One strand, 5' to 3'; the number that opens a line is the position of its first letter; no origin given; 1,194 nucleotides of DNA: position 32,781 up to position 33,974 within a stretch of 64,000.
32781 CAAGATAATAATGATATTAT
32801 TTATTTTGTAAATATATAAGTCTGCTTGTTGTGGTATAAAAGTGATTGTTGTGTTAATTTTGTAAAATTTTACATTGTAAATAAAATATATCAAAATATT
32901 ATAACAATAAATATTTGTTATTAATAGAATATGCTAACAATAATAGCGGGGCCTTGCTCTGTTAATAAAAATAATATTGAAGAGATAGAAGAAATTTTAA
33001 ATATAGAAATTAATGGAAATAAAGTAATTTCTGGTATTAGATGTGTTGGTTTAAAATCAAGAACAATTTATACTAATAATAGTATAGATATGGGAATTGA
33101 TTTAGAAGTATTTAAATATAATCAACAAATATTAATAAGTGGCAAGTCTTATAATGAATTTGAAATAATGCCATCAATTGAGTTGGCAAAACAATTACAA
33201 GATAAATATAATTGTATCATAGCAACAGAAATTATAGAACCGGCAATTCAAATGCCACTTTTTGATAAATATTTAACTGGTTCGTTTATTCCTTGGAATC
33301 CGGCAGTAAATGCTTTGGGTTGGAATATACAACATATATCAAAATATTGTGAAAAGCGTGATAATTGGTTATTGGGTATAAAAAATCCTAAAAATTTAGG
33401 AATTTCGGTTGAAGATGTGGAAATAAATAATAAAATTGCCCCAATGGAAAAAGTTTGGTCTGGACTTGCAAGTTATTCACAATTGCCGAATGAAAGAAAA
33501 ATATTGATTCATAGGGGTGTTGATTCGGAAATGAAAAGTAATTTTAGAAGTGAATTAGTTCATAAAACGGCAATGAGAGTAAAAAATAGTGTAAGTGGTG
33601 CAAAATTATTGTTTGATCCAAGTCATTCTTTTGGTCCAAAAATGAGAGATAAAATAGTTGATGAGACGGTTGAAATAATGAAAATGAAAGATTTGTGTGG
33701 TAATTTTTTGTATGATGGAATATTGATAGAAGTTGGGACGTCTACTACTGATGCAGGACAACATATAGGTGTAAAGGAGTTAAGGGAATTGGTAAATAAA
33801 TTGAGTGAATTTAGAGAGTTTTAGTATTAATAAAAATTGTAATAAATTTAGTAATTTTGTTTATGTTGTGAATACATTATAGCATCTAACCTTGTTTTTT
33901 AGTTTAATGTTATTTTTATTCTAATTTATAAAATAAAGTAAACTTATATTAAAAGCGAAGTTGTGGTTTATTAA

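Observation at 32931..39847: Complete chorismate pathway as one co-linear 8-gene block using a type I dehydroquinase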

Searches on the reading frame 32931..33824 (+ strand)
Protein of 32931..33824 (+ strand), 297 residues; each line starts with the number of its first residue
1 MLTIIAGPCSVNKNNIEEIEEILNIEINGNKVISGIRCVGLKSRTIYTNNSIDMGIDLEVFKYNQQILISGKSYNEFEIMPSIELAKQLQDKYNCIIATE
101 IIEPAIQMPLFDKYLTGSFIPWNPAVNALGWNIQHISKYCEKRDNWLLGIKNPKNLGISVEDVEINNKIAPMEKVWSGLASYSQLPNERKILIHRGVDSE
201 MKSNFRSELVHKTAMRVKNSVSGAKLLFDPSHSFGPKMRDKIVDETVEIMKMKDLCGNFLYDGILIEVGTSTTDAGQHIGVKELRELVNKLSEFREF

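Call 3: search_protein_families(library=pfam, proteins=[window:32931-33824:+])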
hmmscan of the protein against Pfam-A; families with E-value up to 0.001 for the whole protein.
window:32931-33824:+ (297 aa): 1 family
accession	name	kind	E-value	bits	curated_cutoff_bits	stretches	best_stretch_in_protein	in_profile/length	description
PF00793.26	DAHP_synth_1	-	1.8e-05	24.2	25.5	0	148-285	133-255/270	DAHP synthetase I family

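Call 4: search_protein_families(library=ncbifam, proteins=[window:32931-33824:+])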
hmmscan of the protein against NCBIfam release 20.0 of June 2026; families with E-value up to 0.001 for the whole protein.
window:32931-33824:+ (297 aa): 1 family
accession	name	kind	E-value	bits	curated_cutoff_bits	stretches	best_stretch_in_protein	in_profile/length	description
NF006421.0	PRK08673.1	subfamily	9.8e-05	21.7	335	0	187-295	229-330/338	3-deoxy-7-phosphoheptulonate synthase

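Call 6: find_homologous_proteins(query=window:32931-33824:+, max_evalue=0.001)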
Query window:32931-33824:+ (297 aa): 672 proteins with E <= 0.001 among 1311 candidates; the best 120 are listed.
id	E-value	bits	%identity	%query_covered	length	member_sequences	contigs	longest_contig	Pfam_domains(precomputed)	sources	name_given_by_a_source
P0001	1.9e-182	623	94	100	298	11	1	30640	-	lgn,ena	-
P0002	4.4e-175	599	90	99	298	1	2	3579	PF00793.27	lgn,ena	-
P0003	2.0e-169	580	86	99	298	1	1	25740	PF00793.27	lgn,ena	-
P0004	2.4e-158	544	80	100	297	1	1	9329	PF00793.27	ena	-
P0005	5.3e-157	539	80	100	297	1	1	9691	PF00793.27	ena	-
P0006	3.7e-156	537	80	100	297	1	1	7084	PF00793.27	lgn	-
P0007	1.1e-155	535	80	100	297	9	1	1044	PF00793.27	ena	-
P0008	1.0e-144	499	73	100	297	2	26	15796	PF00793.27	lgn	-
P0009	5.6e-129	447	66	100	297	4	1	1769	PF00793.27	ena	-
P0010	1.3e-128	446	65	100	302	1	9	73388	-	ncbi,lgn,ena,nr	ncbi:MAG: hypothetical protein IJ853_03490 [Rickettsiales bacterium]|nr:hypothetical protein [Ricket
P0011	1.7e-121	423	65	100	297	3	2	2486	PF00793.27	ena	-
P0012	1.9e-120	419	61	100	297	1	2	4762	-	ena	-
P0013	3.3e-120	419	86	71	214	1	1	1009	-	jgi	jgi:hypothetical protein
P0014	3.7e-120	419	62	100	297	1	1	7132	-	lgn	-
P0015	1.1e-118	414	64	100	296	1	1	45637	PF00793.27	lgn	-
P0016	9.3e-118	411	62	100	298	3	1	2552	PF00793.27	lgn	-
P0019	2.5e-116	406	62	100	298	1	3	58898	PF00793.27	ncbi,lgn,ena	-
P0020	1.4e-113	397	63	99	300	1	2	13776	PF00793.27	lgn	-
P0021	5.1e-113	395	59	100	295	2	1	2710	PF00793.27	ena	-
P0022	5.9e-98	346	55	98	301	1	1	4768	PF00793.27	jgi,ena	-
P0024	3.2e-91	324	52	100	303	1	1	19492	PF00793.27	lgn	-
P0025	1.5e-90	321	51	100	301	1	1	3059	PF00793.27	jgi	-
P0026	5.3e-89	316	51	100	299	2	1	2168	PF00793.27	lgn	-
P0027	6.9e-88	313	53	99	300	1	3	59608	PF00793.27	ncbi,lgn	-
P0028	4.0e-86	307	51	100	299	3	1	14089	PF00793.27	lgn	-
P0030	1.9e-85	305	52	99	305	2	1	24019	PF00793.27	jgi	jgi:3-deoxy-D-arabino-heptulosonate 7-phosphate (DAHP) synthase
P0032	9.6e-85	302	52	100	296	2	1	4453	PF00793.27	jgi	jgi:3-deoxy-D-arabino-heptulosonate 7-phosphate (DAHP) synthase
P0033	2.3e-84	301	50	99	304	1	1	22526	PF00793.27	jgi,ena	-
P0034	2.4e-84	301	51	100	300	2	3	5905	PF00793.27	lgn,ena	-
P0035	1.4e-83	299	50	99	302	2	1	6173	PF00793.27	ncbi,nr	ncbi:hypothetical protein KBD45_07130 [Candidatus Dojkabacteria bacterium]|nr:hypothetical protein [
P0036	1.8e-83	298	49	100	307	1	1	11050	PF00793.27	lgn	-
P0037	8.3e-83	296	49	99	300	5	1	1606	PF00793.27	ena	-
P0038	1.3e-82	295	47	100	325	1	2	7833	PF00793.27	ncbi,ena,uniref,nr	ncbi:hypothetical protein KC717_04925 [Candidatus Dojkabacteria bacterium]|uniref:DAHP synthetase I/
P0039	1.5e-82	295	49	99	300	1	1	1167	PF00793.27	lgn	-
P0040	1.5e-82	295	49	99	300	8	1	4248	PF00793.27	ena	-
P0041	1.5e-82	295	48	100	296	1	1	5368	PF00793.27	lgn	-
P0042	3.3e-82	294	50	99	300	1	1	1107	PF00793.27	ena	-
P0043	3.8e-82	294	49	100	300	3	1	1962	PF00793.27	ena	-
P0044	4.0e-82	294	50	100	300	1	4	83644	PF00793.27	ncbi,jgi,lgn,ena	-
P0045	7.3e-82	293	49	99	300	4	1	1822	PF00793.27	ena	-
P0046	1.5e-81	292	50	99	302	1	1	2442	PF00793.27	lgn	-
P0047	1.9e-81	291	49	100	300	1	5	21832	PF00793.27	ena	-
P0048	2.2e-81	291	48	99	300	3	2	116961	PF00793.27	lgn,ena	-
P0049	2.7e-81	291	49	99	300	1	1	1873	PF00793.27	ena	-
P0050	2.7e-81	291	49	100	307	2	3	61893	PF00793.27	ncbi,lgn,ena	-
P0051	3.1e-81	291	50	99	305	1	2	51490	PF00793.27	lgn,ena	-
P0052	5.2e-81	290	49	100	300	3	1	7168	PF00793.27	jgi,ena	-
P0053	5.9e-81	290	48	100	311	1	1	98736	PF00793.27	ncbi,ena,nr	ncbi:MAG: hypothetical protein O3B87_00065 [bacterium]|nr:hypothetical protein [bacterium]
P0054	8.4e-81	289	48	99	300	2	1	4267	PF00793.27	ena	-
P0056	1.6e-80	288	49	100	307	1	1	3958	PF00793.27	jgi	jgi:3-deoxy-D-arabino-heptulosonate 7-phosphate (DAHP) synthase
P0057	2.1e-80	288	51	99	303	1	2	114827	PF00793.27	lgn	-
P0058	3.3e-80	287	49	100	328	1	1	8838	PF00793.27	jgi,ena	-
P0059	3.3e-80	287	48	99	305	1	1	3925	PF00793.27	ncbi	-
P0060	3.9e-80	287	49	100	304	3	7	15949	PF00793.27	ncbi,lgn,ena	-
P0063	2.4e-79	285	48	99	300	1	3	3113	PF00793.27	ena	-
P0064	4.9e-79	284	48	100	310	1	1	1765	PF00793.27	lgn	-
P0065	5.5e-79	283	48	99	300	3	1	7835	PF00793.27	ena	-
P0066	6.4e-79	283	46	100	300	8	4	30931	PF00793.27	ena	-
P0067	8.4e-79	283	48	100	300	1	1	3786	PF00793.27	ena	-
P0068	1.1e-78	282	49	99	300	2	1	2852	PF00793.27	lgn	-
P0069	1.4e-78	282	46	99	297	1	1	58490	PF00793.27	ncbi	-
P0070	1.4e-78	282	48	100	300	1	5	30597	PF00793.27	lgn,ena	-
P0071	2.0e-78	282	49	100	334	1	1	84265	PF00793.27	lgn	-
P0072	2.3e-78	281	47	100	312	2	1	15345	PF00793.27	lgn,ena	-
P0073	2.8e-78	281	49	100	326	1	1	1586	PF00793.27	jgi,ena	-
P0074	3.1e-78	281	47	100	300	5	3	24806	PF00793.27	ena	-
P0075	3.5e-78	281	47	100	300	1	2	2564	PF00793.27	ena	-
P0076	4.0e-78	281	48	100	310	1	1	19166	PF00793.27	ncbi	-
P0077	4.1e-78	281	46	100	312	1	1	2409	PF00793.27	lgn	-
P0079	6.2e-78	280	47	100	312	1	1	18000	PF00793.27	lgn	-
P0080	6.4e-78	280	49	99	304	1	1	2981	PF00793.27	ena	-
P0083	7.0e-78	280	48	100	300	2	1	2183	PF00793.27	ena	-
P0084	7.5e-78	280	45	99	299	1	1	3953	PF00793.27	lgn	-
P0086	1.2e-77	279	48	100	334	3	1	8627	PF00793.27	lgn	-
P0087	1.5e-77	279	51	99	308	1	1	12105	PF00793.27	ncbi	-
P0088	1.8e-77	278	48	100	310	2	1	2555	PF00793.27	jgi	-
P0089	1.9e-77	278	46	99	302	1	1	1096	PF00793.27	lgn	-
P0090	2.3e-77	278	47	100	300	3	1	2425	PF00793.27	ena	-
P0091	2.7e-77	278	48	100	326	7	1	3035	PF00793.27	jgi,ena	-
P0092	3.2e-77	278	48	99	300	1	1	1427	PF00793.27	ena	-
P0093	3.5e-77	277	48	100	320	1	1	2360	PF00793.27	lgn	-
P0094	4.2e-77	277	47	100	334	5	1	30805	PF00793.27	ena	-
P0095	4.3e-77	277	48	99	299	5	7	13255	PF00793.27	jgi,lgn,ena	-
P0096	4.3e-77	277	48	99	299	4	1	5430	PF00793.27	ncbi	-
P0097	4.5e-77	277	48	99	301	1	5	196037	PF00793.27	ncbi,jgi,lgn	-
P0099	7.1e-77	276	46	98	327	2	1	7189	PF00793.27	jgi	-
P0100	7.9e-77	276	45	100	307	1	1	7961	PF00793.27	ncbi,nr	ncbi:hypothetical protein GF357_04855 [Candidatus Dojkabacteria bacterium]|nr:hypothetical protein [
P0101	1.0e-76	276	48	100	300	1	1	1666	PF00793.27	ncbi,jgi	jgi:hypothetical protein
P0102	1.2e-76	276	46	99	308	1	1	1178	PF00793.27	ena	-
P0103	1.2e-76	276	47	99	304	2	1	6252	PF00793.27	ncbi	-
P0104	1.5e-76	275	47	100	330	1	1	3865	PF00793.27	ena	-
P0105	1.8e-76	275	47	100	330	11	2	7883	PF00793.27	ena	-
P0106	1.9e-76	275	47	99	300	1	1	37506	PF00793.27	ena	-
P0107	2.2e-76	275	48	100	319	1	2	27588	PF00793.27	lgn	-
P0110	2.6e-76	275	47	100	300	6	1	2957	PF00793.27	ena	-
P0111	2.7e-76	275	46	100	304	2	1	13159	PF00793.27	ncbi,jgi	jgi:hypothetical protein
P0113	4.4e-76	274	47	100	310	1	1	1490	PF00793.27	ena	-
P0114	5.4e-76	274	47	99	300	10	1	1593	PF00793.27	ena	-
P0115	5.5e-76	274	47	100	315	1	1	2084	PF00793.27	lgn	-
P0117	8.7e-76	273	47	99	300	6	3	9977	PF00793.27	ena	-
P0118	9.4e-76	273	46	100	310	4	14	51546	PF00793.27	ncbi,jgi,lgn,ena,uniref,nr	ncbi:hypothetical protein A3A93_01205 [Candidatus Roizmanbacteria bacterium RIFCSPLOWO2_01_FULL_38_1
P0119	1.1e-75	273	47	100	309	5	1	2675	PF00793.27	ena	-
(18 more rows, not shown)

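Call 7: search_solved_structures(query=window:32931-33824:+, max_evalue=1, show_alignments=2)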
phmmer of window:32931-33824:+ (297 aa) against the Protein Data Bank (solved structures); distinct sequences matched with E-value up to 1: 1.
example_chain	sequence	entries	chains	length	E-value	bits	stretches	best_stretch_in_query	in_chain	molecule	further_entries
1oz7_A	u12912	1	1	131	0.64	12.4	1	136-184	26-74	echicetin A-chain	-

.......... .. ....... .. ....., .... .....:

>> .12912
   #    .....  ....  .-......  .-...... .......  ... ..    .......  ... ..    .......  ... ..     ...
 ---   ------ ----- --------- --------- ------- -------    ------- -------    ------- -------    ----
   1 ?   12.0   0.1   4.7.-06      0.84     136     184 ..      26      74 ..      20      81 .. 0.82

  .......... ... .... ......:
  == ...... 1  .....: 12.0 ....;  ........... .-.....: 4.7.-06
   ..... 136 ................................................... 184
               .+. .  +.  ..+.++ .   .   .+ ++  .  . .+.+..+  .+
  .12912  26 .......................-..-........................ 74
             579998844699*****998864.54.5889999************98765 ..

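Call 9: find_encoding_contigs(protein=window:32931-33824:+, flank=10000, max_places=4)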
Protein window:32931-33824:+ (297 aa): 11 contigs read that carry it; 4 places shown.
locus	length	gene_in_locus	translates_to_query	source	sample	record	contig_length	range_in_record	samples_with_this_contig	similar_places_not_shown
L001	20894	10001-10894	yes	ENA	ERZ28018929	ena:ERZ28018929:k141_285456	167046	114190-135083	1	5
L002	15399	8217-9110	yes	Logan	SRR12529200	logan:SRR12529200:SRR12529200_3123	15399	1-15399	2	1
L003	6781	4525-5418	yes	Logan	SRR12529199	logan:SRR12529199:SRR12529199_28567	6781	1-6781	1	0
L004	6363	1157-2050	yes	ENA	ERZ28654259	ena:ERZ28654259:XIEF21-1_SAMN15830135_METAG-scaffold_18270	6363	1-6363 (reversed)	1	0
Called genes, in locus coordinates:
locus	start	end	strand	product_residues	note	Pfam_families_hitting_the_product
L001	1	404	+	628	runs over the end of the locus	PF05157:MshEN, PF00437:T2SSE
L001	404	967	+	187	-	PF01195:Pept_tRNA_hydro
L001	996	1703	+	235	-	-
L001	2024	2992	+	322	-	PF10983:DUF2793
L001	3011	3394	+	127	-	-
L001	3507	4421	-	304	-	-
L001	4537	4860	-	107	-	-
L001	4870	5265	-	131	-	-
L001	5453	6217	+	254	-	PF01656:CbiA, PF02374:ArsA_ATPase, PF06564:CBP_BcsQ, PF09140:MipZ (faint), PF10609:ParA, PF13614:AAA_31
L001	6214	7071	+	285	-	PF02195:ParB_N, PF17762:HTH_ParB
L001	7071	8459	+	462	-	-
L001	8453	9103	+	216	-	PF02223:Thymidylate_kin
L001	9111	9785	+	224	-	PF01509:TruB_N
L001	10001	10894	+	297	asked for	PF00793:DAHP_synth_1 (faint)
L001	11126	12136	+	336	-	PF00465:Fe-ADH (weak), PF13685:Fe-ADH_2 (weak), PF01761:DHQ_synthase, PF24621:DHQS_C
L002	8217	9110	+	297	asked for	PF00793:DAHP_synth_1 (faint)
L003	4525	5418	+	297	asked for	PF00793:DAHP_synth_1 (faint)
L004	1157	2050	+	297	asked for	PF00793:DAHP_synth_1 (faint)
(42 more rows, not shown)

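Call 10: find_encoding_contigs(protein=P0010, flank=10000, max_places=3)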
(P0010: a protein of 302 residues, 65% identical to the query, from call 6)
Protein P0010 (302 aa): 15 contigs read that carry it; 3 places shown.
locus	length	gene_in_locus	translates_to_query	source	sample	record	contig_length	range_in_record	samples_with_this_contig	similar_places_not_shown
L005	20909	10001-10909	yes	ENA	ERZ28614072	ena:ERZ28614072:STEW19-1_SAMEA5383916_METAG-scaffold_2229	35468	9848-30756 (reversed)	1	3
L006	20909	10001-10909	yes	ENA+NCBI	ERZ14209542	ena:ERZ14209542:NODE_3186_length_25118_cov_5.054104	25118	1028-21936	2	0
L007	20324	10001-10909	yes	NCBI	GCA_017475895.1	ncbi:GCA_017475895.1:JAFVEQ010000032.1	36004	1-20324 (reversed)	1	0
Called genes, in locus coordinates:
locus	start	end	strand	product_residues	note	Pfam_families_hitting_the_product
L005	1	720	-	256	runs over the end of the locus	PF17746:SfsA_N, PF03749:SfsA (weak)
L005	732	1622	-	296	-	PF00574:CLP_protease (faint), PF25145:NfeD1b_N (weak), PF01343:Peptidase_S49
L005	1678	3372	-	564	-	PF17092:PCB_OB (faint), PF21710:Spt6_S1 (faint), PF00575:S1, PF23459:S1_RRP5 (faint), PF00575:S1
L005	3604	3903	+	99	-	-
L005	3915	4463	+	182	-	PF01765:RRF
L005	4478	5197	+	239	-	PF01255:Prenyltransf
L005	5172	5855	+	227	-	-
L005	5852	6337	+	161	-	PF06347:SH3_4, PF08239:SH3_3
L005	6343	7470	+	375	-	PF02481:DNA_processg_A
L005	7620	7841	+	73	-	PF01197:Ribosomal_L31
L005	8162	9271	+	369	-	PF00534:Glycos_transf_1, PF13692:Glyco_trans_1_4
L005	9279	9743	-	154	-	PF00383:dCMP_cyt_deam_1, PF14437:MafB19-deam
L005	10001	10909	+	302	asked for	-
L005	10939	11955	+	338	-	PF00465:Fe-ADH (weak), PF13685:Fe-ADH_2 (weak), PF01761:DHQ_synthase, PF24621:DHQS_C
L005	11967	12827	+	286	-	PF08501:Shikimate_dh_N, PF01488:Shikimate_DH, PF18317:SDH_C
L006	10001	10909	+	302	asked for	-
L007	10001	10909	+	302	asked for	-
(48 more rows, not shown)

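Call 15: search_solved_structures(query=A1, max_evalue=1, show_alignments=3)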
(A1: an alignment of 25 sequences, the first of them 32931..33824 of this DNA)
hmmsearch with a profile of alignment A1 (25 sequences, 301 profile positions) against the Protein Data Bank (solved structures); distinct sequences matched with E-value up to 1: 11.
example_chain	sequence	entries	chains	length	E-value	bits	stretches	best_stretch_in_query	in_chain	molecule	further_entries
3pg8_A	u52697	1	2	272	0.00063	22.2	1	182-239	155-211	Phospho-2-dehydro-3-deoxyheptonate aldolase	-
1rzm_A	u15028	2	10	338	0.0013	21.2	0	182-239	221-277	Phospho-2-dehydro-3-deoxyheptonate aldolase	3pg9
1vr6_A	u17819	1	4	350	0.0014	21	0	182-239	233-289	Phospho-2-dehydro-3-deoxyheptonate aldolase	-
7reu_A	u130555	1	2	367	0.0032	19.9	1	147-270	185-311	3-deoxy-D-arabino-heptulosonate-7-phosphate (DAHP) synthase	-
4c1l_A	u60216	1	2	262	0.0033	19.8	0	6-25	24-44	2-dehydro-3-deoxyphosphoheptonate aldolase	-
4c1k_A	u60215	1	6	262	0.0038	19.6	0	6-25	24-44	2-DEHYDRO-3-DEOXYPHOSPHOHEPTONATE ALDOLASE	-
1zco_A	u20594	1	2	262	0.0039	19.6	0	6-25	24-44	2-dehydro-3-deoxyphosphoheptonate aldolase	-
4grs_A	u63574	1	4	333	0.0063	18.9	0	4-25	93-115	Phospho-2-dehydro-3-deoxyheptonate aldolase, 2-dehydro-3-deoxyphosphoheptonate aldolase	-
7dnf_A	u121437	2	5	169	0.72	12.1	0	182-217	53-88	DARPin 63_B7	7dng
1vs1_A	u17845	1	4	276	0.75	12.1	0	190-239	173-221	3-deoxy-7-phosphoheptulonate synthase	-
3nvt_A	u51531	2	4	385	0.97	11.7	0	179-239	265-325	3-deoxy-D-arabino-heptulosonate 7-phosphate synthase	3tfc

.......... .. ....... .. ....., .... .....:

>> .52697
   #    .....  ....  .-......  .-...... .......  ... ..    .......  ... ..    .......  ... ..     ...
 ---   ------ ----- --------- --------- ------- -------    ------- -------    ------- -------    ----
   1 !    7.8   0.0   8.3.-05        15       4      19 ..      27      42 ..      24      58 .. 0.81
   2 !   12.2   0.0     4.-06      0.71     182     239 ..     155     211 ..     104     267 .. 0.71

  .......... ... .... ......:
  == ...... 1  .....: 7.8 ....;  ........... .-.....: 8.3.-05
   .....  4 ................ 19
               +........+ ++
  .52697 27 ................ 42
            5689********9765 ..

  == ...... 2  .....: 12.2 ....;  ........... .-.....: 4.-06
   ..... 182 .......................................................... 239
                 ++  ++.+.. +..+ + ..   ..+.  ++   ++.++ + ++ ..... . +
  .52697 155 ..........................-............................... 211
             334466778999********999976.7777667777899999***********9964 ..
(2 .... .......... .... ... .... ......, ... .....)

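Call 16: find_related_loci(query=A1, collection=genome_contigs, flank=10000)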
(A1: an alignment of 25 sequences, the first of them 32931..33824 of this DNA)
Query A1 (297 aa) in genome_contigs; peptide patterns used: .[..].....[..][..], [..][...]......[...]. (x = any residue, [..] = any of these).
225 stretches matched a pattern; 121 encode a relative of the query (tblastn E <= 1e-3); the best 80 are kept; 80 distinct loci.
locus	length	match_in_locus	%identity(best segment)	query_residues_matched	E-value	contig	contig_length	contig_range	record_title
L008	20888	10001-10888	65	2-297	2e-134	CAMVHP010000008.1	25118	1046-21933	MAG TPA_asm: uncultured Rickettsiales bacterium isolate SRR8387716_bin.52_metaWRAP_v1.3_MAG genome assembly, contig: ERZ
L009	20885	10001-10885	63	2-297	6e-124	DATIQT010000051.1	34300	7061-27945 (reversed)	MAG TPA_asm: Rickettsiales bacterium isolate SMAG_U15884 k141_8707, whole genome shotgun sequence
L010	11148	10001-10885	62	2-297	9e-124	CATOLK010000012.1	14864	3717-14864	MAG TPA_asm: uncultured Rickettsiales bacterium isolate MGG25177_1680015442 genome assembly, contig: NODE_2427_length_14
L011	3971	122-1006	63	1-296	5e-126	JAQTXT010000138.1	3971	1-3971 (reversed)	MAG: Rickettsiales bacterium isolate STC_2 NODE_73890_length_3971_cov_2.887357_Sandtown_C, whole genome shotgun sequence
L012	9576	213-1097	62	2-297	9e-123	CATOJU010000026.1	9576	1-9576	MAG TPA_asm: uncultured Rickettsiales bacterium isolate MGG24832_1680015510 genome assembly, contig: SRR10593866_4084, w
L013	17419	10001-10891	53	2-296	7e-93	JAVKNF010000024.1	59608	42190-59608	MAG: Candidatus Deianiraeaceae bacterium isolate AaM_Spr_NBd_Coas_2 k141_97637, whole genome shotgun sequence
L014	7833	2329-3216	47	2-297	1e-89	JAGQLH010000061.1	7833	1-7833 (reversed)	MAG: Candidatus Dojkabacteria bacterium isolate HKST-UBA11 NODE_61_length_7833_cov_3.147370, whole genome shotgun sequen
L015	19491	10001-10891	48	2-297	1e-88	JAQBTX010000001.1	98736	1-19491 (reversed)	MAG: bacterium isolate casp150-mb.129 NODE_454_length_98736_cov_0.094184, whole genome shotgun sequence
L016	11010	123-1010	49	2-297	5e-88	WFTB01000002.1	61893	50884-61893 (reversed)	MAG: Patescibacteria group bacterium isolate S139_113 k151_104190, whole genome shotgun sequence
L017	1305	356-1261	48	2-297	1e-94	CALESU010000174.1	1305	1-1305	MAG TPA_asm: uncultured bacterium isolate SRR5576002_bin.5_CONCOCT_v1.1_MAG genome assembly, contig: ERZ795035.131863, w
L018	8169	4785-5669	48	2-295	6e-88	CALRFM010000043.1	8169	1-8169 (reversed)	MAG: Patescibacteria group bacterium isolate TH-Jun18-152 genome assembly, contig: TH-Jun18-C20251, whole genome shotgun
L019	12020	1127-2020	50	2-297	7e-87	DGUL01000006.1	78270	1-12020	MAG TPA_asm: Rickettsiales bacterium UBA4311 UBA4311_contig_40569, whole genome shotgun sequence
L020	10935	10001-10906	48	2-297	2e-86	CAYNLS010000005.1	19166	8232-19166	MAG TPA_asm: uncultured Gammaproteobacteria bacterium isolate SRP269290_co3_853 genome assembly, contig: NODE_2959_lengt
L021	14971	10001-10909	48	2-297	5e-86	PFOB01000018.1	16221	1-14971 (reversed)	MAG: Candidatus Roizmanbacteria bacterium CG_4_10_14_0_2_um_filter_39_13 CG_4_10_14_0.2_scaffold_1590_c, whole genome sh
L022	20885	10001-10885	48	1-295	4e-86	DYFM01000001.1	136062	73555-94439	MAG TPA_asm: Candidatus Paceibacter sp. isolate BE2011_3_41_10 Afr_mines_BE2011_37_length_136062_cov_4_316344, whole gen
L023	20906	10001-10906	49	2-297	2e-85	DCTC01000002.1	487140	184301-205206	MAG TPA_asm: Candidatus Roizmanbacteria bacterium UBA1450 UBA1450_contig_899, whole genome shotgun sequence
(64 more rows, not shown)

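Call 23: predict_structure(alignment_id=A1)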
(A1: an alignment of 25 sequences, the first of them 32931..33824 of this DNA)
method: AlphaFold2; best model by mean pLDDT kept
length: 297 residues; sequences in the alignment: 25
mean_pLDDT: 92.5   pTM: 0.91
mean pLDDT of the five models: 92.5, 91.6, 91.3, 89.5, 89.0
residues with pLDDT >= 90: 239; 70-90: 44; 50-70: 14; < 50: 0
segments of 3 or more residues with pLDDT < 50: none
pLDDT, mean of each block of 10 residues (from residue 1): 95 91 94 96 84 91 97 97 97 97 96 97 77 95 96 91 94 94 96 89 69 96 96 89 97 94 96 81 98 96
secondary structure, 60 per line:
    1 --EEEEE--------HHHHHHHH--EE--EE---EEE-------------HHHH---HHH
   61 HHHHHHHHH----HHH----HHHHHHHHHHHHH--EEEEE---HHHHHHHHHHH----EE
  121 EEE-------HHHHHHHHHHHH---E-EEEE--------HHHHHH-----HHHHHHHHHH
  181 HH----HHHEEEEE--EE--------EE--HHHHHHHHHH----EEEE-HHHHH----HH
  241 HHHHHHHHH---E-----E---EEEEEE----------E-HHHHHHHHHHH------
elements in order: E3-7 H16-23 E35-37 H51-54 H58-69 H81-93 E96-100 H104-114 E119-123 H131-142 E148-151 H160-165 H171-182 E190-194 H211-220 E225-228 H230-234 H239-249 E263-268 H281-291
